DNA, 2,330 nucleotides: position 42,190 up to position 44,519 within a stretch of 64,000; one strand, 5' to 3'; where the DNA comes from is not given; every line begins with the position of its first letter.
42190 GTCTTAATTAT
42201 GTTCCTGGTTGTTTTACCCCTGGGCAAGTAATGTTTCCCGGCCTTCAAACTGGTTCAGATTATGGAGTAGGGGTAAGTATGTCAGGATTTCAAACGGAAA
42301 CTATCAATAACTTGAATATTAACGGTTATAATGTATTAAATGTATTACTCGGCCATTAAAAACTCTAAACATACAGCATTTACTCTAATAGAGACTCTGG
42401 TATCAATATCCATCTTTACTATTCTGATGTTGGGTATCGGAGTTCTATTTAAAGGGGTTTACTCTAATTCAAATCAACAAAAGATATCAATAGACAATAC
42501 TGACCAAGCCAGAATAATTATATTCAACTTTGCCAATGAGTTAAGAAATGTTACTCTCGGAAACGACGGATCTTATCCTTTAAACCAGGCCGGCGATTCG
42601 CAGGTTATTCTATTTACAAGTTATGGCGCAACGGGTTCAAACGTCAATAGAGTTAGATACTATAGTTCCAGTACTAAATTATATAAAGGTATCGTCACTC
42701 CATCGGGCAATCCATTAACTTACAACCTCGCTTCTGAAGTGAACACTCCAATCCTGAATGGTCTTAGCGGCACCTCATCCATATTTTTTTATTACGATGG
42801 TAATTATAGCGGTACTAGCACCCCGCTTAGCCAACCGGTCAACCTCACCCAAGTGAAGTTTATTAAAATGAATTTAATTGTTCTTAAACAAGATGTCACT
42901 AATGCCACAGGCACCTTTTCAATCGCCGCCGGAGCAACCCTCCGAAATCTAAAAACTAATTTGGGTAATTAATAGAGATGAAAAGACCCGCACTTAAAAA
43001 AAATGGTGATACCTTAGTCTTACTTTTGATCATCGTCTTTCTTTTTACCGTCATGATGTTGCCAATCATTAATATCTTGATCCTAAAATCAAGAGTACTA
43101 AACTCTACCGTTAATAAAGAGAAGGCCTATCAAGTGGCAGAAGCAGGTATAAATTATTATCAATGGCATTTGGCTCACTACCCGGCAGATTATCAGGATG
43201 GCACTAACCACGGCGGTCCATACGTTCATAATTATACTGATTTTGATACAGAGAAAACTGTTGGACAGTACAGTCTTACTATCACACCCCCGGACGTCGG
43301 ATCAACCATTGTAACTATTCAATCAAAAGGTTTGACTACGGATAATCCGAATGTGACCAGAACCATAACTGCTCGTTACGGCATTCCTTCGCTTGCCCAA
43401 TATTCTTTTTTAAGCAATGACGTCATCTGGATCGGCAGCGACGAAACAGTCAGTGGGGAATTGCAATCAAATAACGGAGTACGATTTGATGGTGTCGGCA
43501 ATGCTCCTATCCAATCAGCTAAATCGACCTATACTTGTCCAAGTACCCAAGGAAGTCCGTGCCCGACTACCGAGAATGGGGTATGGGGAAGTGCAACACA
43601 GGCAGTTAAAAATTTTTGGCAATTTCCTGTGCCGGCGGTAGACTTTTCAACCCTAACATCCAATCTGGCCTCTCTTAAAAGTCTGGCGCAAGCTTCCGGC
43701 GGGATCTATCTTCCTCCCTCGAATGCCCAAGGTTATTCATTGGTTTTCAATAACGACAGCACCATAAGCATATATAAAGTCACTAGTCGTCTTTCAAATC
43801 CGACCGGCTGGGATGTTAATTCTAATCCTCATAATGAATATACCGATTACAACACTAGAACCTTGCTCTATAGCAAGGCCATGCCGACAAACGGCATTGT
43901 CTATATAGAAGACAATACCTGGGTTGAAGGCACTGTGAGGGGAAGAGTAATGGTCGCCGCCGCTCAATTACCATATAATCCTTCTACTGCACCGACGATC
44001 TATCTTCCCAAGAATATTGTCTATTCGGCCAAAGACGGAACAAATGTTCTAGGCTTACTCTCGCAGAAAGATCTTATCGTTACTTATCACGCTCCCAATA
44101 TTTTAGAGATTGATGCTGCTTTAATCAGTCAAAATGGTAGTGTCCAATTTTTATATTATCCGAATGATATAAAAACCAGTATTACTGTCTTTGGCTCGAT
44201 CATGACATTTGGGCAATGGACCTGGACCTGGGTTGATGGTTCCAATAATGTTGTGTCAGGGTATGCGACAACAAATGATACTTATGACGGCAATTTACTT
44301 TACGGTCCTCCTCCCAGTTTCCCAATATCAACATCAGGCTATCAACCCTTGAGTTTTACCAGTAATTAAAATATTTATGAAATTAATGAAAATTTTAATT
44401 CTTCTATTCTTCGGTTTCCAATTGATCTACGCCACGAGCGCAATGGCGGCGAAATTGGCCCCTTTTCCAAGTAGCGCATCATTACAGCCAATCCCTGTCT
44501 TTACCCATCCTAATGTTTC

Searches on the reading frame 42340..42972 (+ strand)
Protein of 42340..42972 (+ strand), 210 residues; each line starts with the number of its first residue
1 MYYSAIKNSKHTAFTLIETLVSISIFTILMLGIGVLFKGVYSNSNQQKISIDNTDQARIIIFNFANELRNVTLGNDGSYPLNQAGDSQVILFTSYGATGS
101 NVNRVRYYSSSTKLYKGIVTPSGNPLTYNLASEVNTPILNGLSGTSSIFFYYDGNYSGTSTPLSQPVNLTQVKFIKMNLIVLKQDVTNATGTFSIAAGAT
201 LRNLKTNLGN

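Call 69: search_protein_families(library=pfam, proteins=[window:42340-42972:+], max_evalue=0.01)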
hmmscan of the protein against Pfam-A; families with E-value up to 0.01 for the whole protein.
window:42340-42972:+ (210 aa): 1 family
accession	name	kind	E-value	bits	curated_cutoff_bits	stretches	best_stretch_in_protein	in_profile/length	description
PF07963.17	N_methyl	-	2.5e-06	27.3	21.2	1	9-33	2-26/27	Prokaryotic N-terminal methylation motif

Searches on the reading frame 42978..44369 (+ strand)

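Call 69: search_protein_families(library=pfam, proteins=[window:42978-44369:+], max_evalue=0.01)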
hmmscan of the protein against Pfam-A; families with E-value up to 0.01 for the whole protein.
window:42978-44369:+ (463 aa): 1 family
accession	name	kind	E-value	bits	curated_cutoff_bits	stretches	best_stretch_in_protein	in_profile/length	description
PF14341.11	PilX_N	-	0.0027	18.1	25.5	1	12-59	4-51/51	PilX N-terminal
